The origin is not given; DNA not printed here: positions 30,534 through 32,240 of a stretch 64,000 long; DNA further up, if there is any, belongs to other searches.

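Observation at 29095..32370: Complete His-Xaa-Ser (Hxs) radical-SAM peptide cassette with a duplicated HxsD-like gene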

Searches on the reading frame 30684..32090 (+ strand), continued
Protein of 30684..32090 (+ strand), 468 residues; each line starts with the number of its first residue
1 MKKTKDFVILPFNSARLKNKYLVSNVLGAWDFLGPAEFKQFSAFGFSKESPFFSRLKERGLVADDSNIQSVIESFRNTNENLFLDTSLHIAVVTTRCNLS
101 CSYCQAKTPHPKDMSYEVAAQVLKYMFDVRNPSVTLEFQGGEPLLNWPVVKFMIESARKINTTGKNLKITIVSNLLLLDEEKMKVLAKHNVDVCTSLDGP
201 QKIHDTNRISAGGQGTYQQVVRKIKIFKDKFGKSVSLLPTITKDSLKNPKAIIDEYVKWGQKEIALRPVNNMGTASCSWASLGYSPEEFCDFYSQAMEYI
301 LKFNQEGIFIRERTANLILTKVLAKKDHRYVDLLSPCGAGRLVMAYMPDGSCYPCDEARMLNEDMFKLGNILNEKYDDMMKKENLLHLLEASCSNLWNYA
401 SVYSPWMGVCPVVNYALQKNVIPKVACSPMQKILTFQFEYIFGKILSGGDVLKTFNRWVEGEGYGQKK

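Call 81: search_protein_families(library=ncbifam, proteins=[L077:4382-4690:+, L072:8726-9007:+, L082:7494-7892:+, L087:7397-7666:+, L074:9990-10952:+, L076:10140-11108:+, L082:5155-5619:+, L087:5541-5960:+, L072:10076-11464:+, L072:5959-7413:+], max_evalue=0.01)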
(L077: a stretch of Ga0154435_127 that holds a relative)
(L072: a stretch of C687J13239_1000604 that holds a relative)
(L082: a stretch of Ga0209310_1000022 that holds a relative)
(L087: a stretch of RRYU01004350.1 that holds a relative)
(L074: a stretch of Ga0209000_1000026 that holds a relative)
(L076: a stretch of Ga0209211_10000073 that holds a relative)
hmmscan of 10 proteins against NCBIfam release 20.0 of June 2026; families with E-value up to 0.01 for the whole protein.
L077:4382-4690:+ (102 aa): 5 families
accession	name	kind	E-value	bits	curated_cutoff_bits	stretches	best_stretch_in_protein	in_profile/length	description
NF038313.3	HisXaaSer_A4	exception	2.3e-24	86.1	55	1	6-101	3-89/93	His-Xaa-Ser repeat protein HxsA4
NF038309.1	HisXaaSer_A3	equivalog_domain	1.6e-07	31.1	65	1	6-92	3-78/81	His-Xaa-Ser repeat protein HxsA3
NF038329.2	gly_rich_SclB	equivalog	0.00012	21.1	325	1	65-99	115-149/442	LPXTG-anchored collagen-like adhesin Scl2/SclB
NF038330.1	adhesin_SclA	exception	0.0013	18.4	400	1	67-98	150-181/405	LPXTG-anchored collagen-like adhesin Scl1/SclA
NF046116.1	adhesin_Lcl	equivalog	0.0052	15.4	500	1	66-98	56-88/431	collagen-like adhesin Lcl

L072:8726-9007:+ (93 aa): 3 families
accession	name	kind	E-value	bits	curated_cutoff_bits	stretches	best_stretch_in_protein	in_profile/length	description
NF038313.3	HisXaaSer_A4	exception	1.7e-17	64.1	55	1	6-92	6-93/93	His-Xaa-Ser repeat protein HxsA4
NF038309.1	HisXaaSer_A3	equivalog_domain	8.7e-05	22.3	65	1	6-88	6-80/81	His-Xaa-Ser repeat protein HxsA3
TIGR03979.1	His_Ser_Rich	equivalog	0.0037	17.2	121.65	1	39-77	36-74/190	His-Xaa-Ser repeat protein HxsA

L082:7494-7892:+ (132 aa): 5 families
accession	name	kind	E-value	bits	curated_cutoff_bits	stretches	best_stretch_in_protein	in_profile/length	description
NF038313.3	HisXaaSer_A4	exception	8e-28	97.2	55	2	5-110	1-89/93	His-Xaa-Ser repeat protein HxsA4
NF038309.1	HisXaaSer_A3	equivalog_domain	1.1e-05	25.1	65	0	6-41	2-37/81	His-Xaa-Ser repeat protein HxsA3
NF046116.1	adhesin_Lcl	equivalog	0.0001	21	500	1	67-128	63-136/431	collagen-like adhesin Lcl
NF038330.1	adhesin_SclA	exception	0.00033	20.4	400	1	72-129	128-185/405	LPXTG-anchored collagen-like adhesin Scl1/SclA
NF038329.2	gly_rich_SclB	equivalog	0.00069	18.6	325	1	70-128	138-196/442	LPXTG-anchored collagen-like adhesin Scl2/SclB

L087:7397-7666:+ (89 aa): 2 families
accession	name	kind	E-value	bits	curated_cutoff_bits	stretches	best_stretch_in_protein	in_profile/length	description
NF038313.3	HisXaaSer_A4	exception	5.8e-12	46.3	55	1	14-88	4-77/93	His-Xaa-Ser repeat protein HxsA4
NF038309.1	HisXaaSer_A3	equivalog_domain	5.3e-10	39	65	1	14-87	4-80/81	His-Xaa-Ser repeat protein HxsA3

L074:9990-10952:+ (320 aa): 45 families (the best 25 are shown)
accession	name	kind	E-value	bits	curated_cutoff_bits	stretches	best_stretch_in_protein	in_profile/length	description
TIGR04546.1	rSAM_ahbC_deAc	equivalog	2.8e-20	72.5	650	1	5-186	41-219/390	12,18-didecarboxysiroheme deacetylase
TIGR04545.1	rSAM_ahbD_hemeb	equivalog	1.3e-19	70.8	500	1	6-173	3-168/339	heme b synthase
TIGR04051.1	rSAM_NirJ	equivalog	6.2e-18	64.9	515.45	1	5-187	4-183/354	heme d1 biosynthesis radical SAM protein NirJ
TIGR04054.1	rSAM_NirJ1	equivalog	1e-17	63.9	650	1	5-187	38-217/387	putative heme d1 biosynthesis radical SAM protein NirJ1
TIGR02109.1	PQQ_syn_pqqE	equivalog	8.1e-17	61.2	381.35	1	5-183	9-185/358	pyrroloquinoline quinone biosynthesis protein PqqE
TIGR04347.1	pseudo_SAM_Halo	equivalog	1.8e-16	60.4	525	1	5-187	40-219/390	TIGR04347 family pseudo-SAM/SPASM protein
TIGR04133.1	rSAM_w_lipo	hypoth_equivalog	2.1e-15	56.5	425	1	5-161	26-183/350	TIGR04133 family radical SAM/SPASM protein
TIGR04053.2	TIGR04053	equivalog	6.4e-15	55.3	395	1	5-171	10-177/366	TIGR04053 family radical SAM/SPASM domain-containing protein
TIGR04317.1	W_rSAM_matur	equivalog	4.5e-14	52.3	380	1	4-177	5-181/349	tungsten cofactor oxidoreductase radical SAM maturase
NF038332.1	rSAM_rare_HxsC4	exception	1.8e-12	47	500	1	7-181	18-195/335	radical SAM protein HxsC4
NF045574.1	sacti_mat_StsB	exception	2.2e-12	46.6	625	1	6-160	99-249/466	StsB family radical SAM/SPASM domain sactipeptide maturase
TIGR02668.1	moaA_archaeal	equivalog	3e-12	46.1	325.25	1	3-167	10-173/303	GTP 3',8-cyclase MoaA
TIGR04103.1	rSAM_nif11_3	equivalog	6.4e-12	44.8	725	1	4-172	6-170/412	nif11-class peptide radical SAM maturase 3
TIGR03962.1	mycofact_rSAM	equivalog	1.4e-11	44.2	265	1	7-173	16-179/339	mycofactocin radical SAM maturase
TIGR04403.1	rSAM_skfB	equivalog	5.5e-11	41.9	300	1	7-188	108-283/402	sporulation killing factor system radical SAM maturase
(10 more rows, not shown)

L076:10140-11108:+ (322 aa): 67 families (the best 25 are shown)
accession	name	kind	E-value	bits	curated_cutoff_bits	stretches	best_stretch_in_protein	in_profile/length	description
TIGR04051.1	rSAM_NirJ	equivalog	2.1e-25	89.4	515.45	1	5-182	4-178/354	heme d1 biosynthesis radical SAM protein NirJ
TIGR04546.1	rSAM_ahbC_deAc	equivalog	7.7e-23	80.9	650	1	5-182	41-215/390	12,18-didecarboxysiroheme deacetylase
TIGR04545.1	rSAM_ahbD_hemeb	equivalog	2.6e-22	79.7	500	1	6-212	3-200/339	heme b synthase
TIGR04347.1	pseudo_SAM_Halo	equivalog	4.4e-20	72.3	525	1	5-182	40-214/390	TIGR04347 family pseudo-SAM/SPASM protein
TIGR03962.1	mycofact_rSAM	equivalog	4.3e-19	68.9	265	1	6-175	15-181/339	mycofactocin radical SAM maturase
TIGR04054.1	rSAM_NirJ1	equivalog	1.3e-18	66.8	650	1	5-182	38-212/387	putative heme d1 biosynthesis radical SAM protein NirJ1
TIGR04055.1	rSAM_NirJ2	equivalog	8.8e-18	64.9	500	1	8-186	5-177/326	putative heme d1 biosynthesis radical SAM protein NirJ2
TIGR04103.1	rSAM_nif11_3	equivalog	1.1e-17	63.8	725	1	6-164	8-162/412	nif11-class peptide radical SAM maturase 3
TIGR02109.1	PQQ_syn_pqqE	equivalog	2e-17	63.2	381.35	1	5-182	9-184/358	pyrroloquinoline quinone biosynthesis protein PqqE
TIGR04251.1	SCM_rSAM_ScmF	equivalog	2.1e-17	63.5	400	1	3-182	4-184/353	SynChlorMet cassette radical SAM/SPASM protein ScmF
TIGR04317.1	W_rSAM_matur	equivalog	6.4e-17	61.7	380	1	2-180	3-184/349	tungsten cofactor oxidoreductase radical SAM maturase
TIGR02668.1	moaA_archaeal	equivalog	4.4e-16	58.7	325.25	1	5-168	12-174/303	GTP 3',8-cyclase MoaA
TIGR04053.2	TIGR04053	equivalog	1.8e-15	57.1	395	1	5-173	10-179/366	TIGR04053 family radical SAM/SPASM domain-containing protein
TIGR04403.1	rSAM_skfB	equivalog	1.1e-14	54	300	1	6-173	107-270/402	sporulation killing factor system radical SAM maturase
TIGR04303.1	GeoRSP_rSAM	equivalog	1.9e-14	54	400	1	9-174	11-171/325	GeoRSP system radical SAM/SPASM protein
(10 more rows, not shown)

L082:5155-5619:+ (154 aa): 1 family
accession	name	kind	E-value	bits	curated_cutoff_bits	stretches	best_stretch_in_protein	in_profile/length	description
TIGR03976.1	chp_LLNDYxLRE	equivalog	4.2e-16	59.1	50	1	16-102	1-86/90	His-Xaa-Ser system protein HxsD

L087:5541-5960:+ (139 aa): 2 families
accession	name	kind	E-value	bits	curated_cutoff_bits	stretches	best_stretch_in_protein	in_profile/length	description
TIGR03976.1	chp_LLNDYxLRE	equivalog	2.8e-17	62.8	50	1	23-108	1-88/90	His-Xaa-Ser system protein HxsD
NF038315.1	HxsD_rel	equivalog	0.0001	22.4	41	1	23-82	3-60/62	HxsD-like protein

L072:10076-11464:+ (462 aa): 64 families (the best 25 are shown)
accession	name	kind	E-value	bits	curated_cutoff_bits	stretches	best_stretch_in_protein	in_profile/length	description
TIGR03978.1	rSAM_paired_1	equivalog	1.8e-88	297.4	370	1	49-456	48-465/466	His-Xaa-Ser system radical SAM maturase HxsB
NF047865.1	rSAM_PapB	equivalog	2.6e-30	105.8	340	1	85-370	7-282/330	PapB family radical SAM/SPASM ranthipeptide maturase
TIGR04064.1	rSAM_nif11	equivalog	2.8e-27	95.5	518.7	1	86-222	83-224/459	nif11-like peptide radical SAM maturase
TIGR04068.1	rSAM_ocin_clost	equivalog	7.8e-24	84.4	500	1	84-227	87-237/462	Cys-rich peptide radical SAM maturase CcpM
TIGR03974.1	rSAM_six_Cys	equivalog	3.3e-23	82.3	425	1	87-223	103-245/451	thioether cross-link-forming SCIFF peptide maturase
NF040492.1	not_ScfB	exception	4.3e-22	78.6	855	1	87-417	101-423/450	ScfB-related radical SAM/SPASM orphan maturase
TIGR03906.1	quino_hemo_SAM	equivalog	2.9e-21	75.7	453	1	84-222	97-241/467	quinohemoprotein amine dehydrogenase maturation protein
NF035951.1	rSAM_RumMC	equivalog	8e-20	71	720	1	84-234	115-269/510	RumMC family radical SAM sactipeptide maturase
TIGR04163.1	rSAM_cobopep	equivalog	1.4e-19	70.2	375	1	83-442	66-417/428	peptide-modifying radical SAM enzyme CbpB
TIGR04083.1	rSAM_pep_methan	hypoth_equivalog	4.6e-19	68.5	300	2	88-271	7-178/376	TIGR04083 family peptide-modifying radical SAM enzyme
TIGR04280.1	geopep_mat_rSAM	hypoth_equivalog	1.9e-18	66.7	400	1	84-224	87-232/428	geopeptide radical SAM maturase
TIGR03942.1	sulfatase_rSAM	equivalog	2.9e-18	66.1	349.45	1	87-408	7-322/363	anaerobic sulfatase maturase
NF041718.1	rSAM_phane_AMC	equivalog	2.9e-15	56.1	425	1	84-415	9-332/362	cyclophane-forming radical SAM peptide maturase AmcB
NF041298.1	rSAM_mat_DynA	equivalog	7.5e-15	54.8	450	1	82-223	2-147/356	dynobactin maturation radical SAM/SPASM protein DynA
NF041707.1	rSAM_YhhB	equivalog_domain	1.4e-14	53.8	445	1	84-225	5-155/369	cyclophane-forming radical SAM/SPASM peptide maturase YhhB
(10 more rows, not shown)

L072:5959-7413:+ (484 aa): 58 families (the best 25 are shown)
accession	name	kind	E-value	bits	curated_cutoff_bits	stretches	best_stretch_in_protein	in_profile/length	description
TIGR03978.1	rSAM_paired_1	equivalog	6.6e-144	480.1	370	1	15-478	4-466/466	His-Xaa-Ser system radical SAM maturase HxsB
NF047865.1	rSAM_PapB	equivalog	3.1e-36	125.2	340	1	95-439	8-325/330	PapB family radical SAM/SPASM ranthipeptide maturase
TIGR04064.1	rSAM_nif11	equivalog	2.9e-29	102.1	518.7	2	92-228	81-217/459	nif11-like peptide radical SAM maturase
TIGR03906.1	quino_hemo_SAM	equivalog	1.8e-26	92.8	453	1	95-229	97-235/467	quinohemoprotein amine dehydrogenase maturation protein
TIGR03974.1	rSAM_six_Cys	equivalog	7.6e-26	91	425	1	71-444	81-430/451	thioether cross-link-forming SCIFF peptide maturase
TIGR04068.1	rSAM_ocin_clost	equivalog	7.4e-25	87.8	500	1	94-235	88-233/462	Cys-rich peptide radical SAM maturase CcpM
NF040492.1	not_ScfB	exception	2.2e-24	86.2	855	1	98-441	103-426/450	ScfB-related radical SAM/SPASM orphan maturase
TIGR03942.1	sulfatase_rSAM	equivalog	4.5e-24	85.2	349.45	1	97-457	8-349/363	anaerobic sulfatase maturase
NF035951.1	rSAM_RumMC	equivalog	1.1e-22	80.5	720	1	93-234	115-259/510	RumMC family radical SAM sactipeptide maturase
NF038170.1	lachnocin_rSAM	equivalog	8.4e-19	67.7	550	1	94-236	80-225/440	lachnocin radical SAM maturase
TIGR04163.1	rSAM_cobopep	equivalog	6.1e-17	61.5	375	1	97-440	71-397/428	peptide-modifying radical SAM enzyme CbpB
TIGR04083.1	rSAM_pep_methan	hypoth_equivalog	6.7e-17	61.4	300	1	94-433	4-313/376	TIGR04083 family peptide-modifying radical SAM enzyme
NF010321.0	PRK13758.1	equivalog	5.1e-16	58.8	441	1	99-461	14-358/370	anaerobic sulfatase-maturase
NF041298.1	rSAM_mat_DynA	equivalog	2.8e-15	56.1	450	1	97-458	8-346/356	dynobactin maturation radical SAM/SPASM protein DynA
NF038107.1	rSAM_NF038107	equivalog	1.3e-14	53.8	600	1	81-236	75-235/444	Cys-every-fifth radical SAM/SPASM peptide maturase CefB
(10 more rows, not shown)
